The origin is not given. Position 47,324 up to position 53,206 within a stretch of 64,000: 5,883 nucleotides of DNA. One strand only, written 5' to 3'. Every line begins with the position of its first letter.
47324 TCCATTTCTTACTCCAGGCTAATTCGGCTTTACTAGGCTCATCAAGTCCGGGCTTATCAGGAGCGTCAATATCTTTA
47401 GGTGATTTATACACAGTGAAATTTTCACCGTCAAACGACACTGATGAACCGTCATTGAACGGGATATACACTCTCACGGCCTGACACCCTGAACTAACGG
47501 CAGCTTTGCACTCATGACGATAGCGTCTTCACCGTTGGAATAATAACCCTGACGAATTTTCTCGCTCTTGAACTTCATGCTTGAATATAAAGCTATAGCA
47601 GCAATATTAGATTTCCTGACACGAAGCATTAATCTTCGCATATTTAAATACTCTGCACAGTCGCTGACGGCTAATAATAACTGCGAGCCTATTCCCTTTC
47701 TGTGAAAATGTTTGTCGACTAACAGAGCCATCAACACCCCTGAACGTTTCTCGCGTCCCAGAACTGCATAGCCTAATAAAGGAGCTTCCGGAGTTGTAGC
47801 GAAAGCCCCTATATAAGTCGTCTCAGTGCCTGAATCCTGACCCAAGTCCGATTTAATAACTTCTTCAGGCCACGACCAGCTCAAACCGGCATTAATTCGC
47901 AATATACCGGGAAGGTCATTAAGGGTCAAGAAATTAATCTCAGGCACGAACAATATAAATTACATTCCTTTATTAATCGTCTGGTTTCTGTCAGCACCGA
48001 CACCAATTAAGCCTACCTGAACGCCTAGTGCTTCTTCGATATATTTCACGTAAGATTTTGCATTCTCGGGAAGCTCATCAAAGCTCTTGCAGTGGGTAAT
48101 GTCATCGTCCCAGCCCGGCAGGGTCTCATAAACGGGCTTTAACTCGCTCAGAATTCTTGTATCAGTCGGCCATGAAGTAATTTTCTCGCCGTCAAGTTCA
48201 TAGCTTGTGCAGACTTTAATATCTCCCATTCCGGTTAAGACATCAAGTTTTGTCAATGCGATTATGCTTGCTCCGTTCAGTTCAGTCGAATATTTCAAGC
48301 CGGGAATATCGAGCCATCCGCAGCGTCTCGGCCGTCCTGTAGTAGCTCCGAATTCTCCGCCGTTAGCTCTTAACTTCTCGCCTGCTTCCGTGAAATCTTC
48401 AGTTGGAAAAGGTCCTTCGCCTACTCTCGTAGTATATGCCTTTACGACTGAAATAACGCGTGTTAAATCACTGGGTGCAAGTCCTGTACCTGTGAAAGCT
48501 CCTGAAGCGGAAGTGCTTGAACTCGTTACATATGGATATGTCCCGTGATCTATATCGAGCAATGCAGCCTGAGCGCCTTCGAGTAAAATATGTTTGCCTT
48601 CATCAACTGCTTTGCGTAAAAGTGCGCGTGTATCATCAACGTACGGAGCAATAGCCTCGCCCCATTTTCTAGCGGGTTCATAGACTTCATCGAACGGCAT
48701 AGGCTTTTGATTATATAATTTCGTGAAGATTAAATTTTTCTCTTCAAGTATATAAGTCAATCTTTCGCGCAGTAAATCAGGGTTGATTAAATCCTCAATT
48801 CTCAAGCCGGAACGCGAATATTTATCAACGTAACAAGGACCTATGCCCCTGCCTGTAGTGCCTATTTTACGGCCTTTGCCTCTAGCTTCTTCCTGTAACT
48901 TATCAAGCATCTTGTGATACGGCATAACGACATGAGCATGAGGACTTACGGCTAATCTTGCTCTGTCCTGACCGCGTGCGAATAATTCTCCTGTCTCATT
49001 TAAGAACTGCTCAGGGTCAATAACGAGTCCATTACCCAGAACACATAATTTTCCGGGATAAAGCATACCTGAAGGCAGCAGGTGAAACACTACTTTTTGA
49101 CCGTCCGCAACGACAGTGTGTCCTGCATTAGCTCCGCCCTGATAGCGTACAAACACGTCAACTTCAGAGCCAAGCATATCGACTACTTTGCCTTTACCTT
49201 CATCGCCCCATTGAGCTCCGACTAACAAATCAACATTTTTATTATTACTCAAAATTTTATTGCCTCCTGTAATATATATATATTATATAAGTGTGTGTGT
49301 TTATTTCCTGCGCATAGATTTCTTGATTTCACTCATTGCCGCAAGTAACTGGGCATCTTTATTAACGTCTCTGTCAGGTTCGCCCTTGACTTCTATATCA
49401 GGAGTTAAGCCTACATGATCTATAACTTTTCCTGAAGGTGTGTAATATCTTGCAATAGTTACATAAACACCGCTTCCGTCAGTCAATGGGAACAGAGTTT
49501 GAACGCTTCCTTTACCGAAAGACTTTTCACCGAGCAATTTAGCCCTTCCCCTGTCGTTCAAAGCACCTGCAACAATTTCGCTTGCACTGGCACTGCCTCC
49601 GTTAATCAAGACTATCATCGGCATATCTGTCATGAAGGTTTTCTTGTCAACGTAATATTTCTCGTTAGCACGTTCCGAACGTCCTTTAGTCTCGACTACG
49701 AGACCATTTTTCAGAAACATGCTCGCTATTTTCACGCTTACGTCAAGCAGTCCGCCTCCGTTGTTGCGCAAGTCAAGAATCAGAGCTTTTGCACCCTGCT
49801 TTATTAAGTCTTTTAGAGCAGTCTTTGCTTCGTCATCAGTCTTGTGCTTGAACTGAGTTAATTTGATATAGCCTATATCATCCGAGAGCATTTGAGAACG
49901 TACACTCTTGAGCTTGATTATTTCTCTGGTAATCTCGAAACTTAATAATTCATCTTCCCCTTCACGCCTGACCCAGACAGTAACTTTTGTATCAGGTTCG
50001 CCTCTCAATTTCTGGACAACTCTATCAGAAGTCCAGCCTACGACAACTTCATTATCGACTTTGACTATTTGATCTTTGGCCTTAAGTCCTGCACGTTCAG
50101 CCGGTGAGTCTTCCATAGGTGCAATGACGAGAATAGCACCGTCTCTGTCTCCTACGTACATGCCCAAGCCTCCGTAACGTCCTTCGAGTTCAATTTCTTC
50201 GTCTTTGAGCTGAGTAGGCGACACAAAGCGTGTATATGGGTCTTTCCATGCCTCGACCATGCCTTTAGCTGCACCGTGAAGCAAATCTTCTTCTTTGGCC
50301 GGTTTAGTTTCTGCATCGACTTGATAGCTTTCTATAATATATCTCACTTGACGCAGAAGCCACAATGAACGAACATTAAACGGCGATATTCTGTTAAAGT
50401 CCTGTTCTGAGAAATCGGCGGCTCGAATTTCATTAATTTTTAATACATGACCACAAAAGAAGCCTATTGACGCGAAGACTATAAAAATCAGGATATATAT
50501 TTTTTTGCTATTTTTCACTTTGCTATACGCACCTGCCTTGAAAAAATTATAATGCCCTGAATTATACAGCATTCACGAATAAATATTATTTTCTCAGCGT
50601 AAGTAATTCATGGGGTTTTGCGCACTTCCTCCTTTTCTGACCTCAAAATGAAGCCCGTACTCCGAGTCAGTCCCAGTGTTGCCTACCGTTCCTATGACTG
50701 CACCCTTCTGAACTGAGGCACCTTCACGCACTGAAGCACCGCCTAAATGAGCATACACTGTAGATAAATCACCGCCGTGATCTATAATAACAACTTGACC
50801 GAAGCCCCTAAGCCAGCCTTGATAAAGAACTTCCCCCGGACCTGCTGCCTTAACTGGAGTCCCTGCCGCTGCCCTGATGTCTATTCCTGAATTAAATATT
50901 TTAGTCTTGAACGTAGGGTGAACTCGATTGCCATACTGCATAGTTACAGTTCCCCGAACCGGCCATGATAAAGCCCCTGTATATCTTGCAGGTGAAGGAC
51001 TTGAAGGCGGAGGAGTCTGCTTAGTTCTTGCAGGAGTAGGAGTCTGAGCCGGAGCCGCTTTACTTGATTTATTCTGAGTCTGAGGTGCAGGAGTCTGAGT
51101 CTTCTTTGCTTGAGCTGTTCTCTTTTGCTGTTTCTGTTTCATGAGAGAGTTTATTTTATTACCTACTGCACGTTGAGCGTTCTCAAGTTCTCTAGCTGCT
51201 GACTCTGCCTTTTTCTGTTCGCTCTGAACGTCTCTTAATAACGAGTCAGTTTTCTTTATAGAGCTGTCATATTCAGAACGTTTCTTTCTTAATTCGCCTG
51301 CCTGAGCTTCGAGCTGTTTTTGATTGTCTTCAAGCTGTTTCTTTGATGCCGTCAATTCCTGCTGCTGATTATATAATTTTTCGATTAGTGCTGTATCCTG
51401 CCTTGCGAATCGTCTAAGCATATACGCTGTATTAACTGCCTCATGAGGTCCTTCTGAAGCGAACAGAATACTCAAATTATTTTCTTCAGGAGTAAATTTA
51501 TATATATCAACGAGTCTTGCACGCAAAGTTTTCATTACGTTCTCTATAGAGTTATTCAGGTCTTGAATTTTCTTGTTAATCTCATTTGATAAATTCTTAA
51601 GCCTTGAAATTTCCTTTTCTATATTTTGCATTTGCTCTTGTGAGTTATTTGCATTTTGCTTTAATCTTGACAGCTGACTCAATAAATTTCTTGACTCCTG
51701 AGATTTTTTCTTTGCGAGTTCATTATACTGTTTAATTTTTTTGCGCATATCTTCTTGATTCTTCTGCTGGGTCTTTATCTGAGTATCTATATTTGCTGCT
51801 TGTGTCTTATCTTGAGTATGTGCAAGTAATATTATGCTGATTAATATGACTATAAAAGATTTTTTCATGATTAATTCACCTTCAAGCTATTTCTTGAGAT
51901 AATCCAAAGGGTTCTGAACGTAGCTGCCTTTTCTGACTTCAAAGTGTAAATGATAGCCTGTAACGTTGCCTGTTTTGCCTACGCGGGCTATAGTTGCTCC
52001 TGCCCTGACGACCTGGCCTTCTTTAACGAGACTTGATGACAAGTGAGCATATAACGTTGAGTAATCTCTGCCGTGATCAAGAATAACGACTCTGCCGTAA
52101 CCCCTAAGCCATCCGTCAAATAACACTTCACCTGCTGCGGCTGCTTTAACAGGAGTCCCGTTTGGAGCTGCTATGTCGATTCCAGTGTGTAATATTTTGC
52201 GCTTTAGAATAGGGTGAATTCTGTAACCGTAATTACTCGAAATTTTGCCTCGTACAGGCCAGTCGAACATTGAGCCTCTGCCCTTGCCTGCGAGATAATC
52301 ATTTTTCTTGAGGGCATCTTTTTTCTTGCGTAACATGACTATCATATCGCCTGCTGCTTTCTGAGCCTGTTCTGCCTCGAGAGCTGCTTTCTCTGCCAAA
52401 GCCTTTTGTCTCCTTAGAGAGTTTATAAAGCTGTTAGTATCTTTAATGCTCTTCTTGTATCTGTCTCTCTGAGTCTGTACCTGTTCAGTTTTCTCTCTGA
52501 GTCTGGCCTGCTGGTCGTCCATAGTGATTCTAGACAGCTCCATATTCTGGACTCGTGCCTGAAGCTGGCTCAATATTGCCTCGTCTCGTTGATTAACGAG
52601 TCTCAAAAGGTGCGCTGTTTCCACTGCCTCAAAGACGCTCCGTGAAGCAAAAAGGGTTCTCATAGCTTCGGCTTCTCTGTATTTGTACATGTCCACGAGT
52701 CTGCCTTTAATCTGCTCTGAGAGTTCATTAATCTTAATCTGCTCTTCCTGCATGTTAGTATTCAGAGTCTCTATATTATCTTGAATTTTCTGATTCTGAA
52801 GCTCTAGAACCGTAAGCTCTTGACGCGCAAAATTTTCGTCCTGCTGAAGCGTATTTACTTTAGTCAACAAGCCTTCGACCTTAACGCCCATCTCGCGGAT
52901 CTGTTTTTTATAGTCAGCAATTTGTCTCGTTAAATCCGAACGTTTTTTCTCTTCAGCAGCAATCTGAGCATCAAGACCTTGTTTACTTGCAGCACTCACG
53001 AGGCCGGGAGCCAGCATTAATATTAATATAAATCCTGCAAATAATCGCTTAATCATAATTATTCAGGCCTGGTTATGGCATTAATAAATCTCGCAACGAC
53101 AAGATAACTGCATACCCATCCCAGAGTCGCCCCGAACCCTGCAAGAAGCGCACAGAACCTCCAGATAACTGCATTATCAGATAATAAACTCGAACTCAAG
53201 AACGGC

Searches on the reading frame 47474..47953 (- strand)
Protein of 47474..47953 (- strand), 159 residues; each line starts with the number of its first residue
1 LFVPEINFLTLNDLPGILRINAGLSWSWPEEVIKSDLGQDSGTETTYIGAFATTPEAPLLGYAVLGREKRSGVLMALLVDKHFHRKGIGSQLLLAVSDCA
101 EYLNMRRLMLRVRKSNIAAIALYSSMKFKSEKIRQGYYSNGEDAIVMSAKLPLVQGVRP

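Call 6: search_protein_families(library=pfam, proteins=[window:47474-47953:-], max_evalue=0.001)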
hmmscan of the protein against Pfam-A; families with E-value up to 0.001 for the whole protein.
window:47474-47953:- (159 aa): 6 families
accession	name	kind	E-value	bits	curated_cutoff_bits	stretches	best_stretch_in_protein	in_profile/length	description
PF00583.31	Acetyltransf_1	-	2.3e-10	41.2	20.7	1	47-128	36-116/116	Acetyltransferase (GNAT) family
PF13508.13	Acetyltransf_7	-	6.7e-08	33.2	27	1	60-129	15-83/84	Acetyltransferase (GNAT) domain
PF08445.16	FR47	-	3.9e-07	30.4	22.1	1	69-130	19-79/86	FR47-like protein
PF13673.13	Acetyltransf_10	-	4.2e-07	30.4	23.6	1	54-141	37-118/128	Acetyltransferase (GNAT) domain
PF13420.13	Acetyltransf_4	-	5.9e-06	26.8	24.3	1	61-142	62-148/155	Acetyltransferase (GNAT) domain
PF13302.13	Acetyltransf_3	-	0.00095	20.3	25.4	0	44-129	51-138/138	Acetyltransferase (GNAT) domain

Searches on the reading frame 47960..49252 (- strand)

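Call 6: search_protein_families(library=pfam, proteins=[window:47960-49252:-], max_evalue=0.001)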
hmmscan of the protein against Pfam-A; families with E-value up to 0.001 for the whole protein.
window:47960-49252:- (430 aa): 1 family
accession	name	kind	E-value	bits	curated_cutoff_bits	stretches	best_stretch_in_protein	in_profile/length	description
PF00709.27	Adenylsucc_synt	-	2.8e-179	596.7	27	1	10-426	2-416/416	Adenylosuccinate synthetase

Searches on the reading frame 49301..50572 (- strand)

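Call 6: search_protein_families(library=pfam, proteins=[window:49301-50572:-], max_evalue=0.001)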
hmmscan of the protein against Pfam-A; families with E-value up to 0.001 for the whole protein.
window:49301-50572:- (423 aa): 5 families
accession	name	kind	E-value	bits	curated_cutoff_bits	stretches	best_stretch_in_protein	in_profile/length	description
PF03572.23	Peptidase_S41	-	1.8e-58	197.2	24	1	232-395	1-165/165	Peptidase family S41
PF17820.7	PDZ_6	-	1.9e-10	40.8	27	1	150-203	3-54/54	PDZ domain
PF00595.29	PDZ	-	3e-10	40.8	23.2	1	132-199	8-78/81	PDZ domain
PF13180.12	PDZ_2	-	7.2e-10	39.5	27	1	134-211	1-77/80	PDZ domain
PF22694.1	CtpB_N-like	-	0.00083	20.2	27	0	91-116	55-80/85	Activating protease CtpB N-terminal domain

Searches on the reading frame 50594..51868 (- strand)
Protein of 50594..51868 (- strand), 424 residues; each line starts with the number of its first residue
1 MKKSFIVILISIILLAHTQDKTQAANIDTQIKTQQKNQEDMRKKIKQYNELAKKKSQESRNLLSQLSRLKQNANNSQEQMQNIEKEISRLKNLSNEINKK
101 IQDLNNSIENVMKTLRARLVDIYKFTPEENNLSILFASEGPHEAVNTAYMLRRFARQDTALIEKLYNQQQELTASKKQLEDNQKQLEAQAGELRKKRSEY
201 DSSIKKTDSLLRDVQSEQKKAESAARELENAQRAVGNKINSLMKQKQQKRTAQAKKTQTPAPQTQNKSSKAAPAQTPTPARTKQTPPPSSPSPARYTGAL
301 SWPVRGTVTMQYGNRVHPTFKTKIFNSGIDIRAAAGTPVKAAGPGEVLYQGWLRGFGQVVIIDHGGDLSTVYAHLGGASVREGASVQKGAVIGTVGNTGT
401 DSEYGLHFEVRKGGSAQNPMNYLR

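Call 6: search_protein_families(library=pfam, proteins=[window:50594-51868:-], max_evalue=0.001)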
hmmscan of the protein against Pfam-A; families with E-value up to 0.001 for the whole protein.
window:50594-51868:- (424 aa): 2 families
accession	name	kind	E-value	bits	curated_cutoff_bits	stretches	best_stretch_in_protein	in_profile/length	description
PF01551.29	Peptidase_M23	-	4.6e-31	107.3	28.7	1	325-419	2-96/96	Peptidase family M23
PF11932.13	DUF3450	-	0.00024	20.9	32.6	1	11-116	5-110/241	Protein of unknown function (DUF3450)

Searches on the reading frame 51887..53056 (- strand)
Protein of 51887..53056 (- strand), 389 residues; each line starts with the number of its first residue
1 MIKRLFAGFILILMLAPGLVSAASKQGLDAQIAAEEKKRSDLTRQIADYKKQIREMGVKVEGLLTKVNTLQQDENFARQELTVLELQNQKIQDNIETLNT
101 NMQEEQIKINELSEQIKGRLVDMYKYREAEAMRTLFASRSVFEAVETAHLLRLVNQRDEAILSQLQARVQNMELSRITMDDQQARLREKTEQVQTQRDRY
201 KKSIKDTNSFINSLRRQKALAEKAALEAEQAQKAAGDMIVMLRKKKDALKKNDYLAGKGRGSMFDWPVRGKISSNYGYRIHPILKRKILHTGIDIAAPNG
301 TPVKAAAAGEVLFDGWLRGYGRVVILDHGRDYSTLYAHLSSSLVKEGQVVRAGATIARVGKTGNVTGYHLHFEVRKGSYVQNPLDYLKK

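Call 6: search_protein_families(library=pfam, proteins=[window:51887-53056:-], max_evalue=0.001)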
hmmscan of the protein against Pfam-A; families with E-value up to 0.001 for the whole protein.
window:51887-53056:- (389 aa): 1 family
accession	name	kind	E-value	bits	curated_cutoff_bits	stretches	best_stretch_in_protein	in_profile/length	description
PF01551.29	Peptidase_M23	-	1.5e-35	121.7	28.7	1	290-383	3-96/96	Peptidase family M23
